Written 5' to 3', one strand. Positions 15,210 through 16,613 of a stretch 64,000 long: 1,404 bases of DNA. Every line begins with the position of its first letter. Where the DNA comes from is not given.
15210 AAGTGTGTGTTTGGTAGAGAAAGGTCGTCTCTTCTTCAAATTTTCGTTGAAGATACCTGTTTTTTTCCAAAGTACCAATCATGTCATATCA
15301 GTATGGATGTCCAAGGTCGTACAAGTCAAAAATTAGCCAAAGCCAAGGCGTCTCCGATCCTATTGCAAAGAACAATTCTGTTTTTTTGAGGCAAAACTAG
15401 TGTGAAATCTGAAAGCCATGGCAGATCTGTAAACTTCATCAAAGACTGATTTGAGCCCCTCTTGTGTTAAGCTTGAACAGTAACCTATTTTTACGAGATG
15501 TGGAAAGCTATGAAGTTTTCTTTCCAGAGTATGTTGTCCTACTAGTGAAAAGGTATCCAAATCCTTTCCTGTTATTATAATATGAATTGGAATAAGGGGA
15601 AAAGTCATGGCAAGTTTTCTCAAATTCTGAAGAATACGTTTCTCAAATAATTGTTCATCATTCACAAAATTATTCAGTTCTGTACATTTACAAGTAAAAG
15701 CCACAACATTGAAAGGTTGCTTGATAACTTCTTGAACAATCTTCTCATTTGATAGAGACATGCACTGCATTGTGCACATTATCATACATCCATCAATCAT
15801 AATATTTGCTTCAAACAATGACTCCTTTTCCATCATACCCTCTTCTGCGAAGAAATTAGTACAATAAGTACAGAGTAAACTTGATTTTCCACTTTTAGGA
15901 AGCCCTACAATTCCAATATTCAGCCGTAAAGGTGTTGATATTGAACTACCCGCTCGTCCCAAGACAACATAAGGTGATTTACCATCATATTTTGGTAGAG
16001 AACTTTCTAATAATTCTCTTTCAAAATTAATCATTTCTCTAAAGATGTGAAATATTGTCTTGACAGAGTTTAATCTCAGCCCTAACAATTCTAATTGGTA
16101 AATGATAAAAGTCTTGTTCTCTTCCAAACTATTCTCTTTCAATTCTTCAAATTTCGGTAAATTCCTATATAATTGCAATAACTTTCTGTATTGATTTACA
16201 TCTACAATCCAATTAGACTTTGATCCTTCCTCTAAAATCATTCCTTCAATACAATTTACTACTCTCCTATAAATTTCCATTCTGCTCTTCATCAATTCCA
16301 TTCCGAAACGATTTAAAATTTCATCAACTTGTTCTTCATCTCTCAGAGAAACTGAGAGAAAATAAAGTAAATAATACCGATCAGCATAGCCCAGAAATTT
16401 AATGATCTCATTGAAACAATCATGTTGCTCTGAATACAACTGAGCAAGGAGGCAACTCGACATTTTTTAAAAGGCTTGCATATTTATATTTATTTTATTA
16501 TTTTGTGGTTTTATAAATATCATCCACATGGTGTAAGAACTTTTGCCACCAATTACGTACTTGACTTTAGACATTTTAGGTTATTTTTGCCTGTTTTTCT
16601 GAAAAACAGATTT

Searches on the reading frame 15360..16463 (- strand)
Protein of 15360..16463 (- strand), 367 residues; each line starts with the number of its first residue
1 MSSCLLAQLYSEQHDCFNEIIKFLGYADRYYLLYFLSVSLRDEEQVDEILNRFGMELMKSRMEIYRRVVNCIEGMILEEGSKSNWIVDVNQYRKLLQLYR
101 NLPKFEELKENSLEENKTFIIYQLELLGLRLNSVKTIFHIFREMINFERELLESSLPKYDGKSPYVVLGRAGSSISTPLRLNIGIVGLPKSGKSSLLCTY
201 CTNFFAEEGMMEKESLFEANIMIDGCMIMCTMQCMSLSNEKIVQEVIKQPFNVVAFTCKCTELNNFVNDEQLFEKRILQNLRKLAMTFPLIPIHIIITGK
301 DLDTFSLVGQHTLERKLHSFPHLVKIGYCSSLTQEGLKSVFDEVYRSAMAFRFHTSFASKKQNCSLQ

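Call 19: search_protein_families(library=pfam, proteins=[window:15360-16463:-], max_evalue=0.001)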
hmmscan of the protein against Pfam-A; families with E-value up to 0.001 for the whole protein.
window:15360-16463:- (367 aa): 0 families

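Call 81: find_encoding_contigs(protein=window:15360-16463:-, flank=10000, max_places=2)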
Protein window:15360-16463:- (367 aa): no gene with exactly this product is on record in the collection.
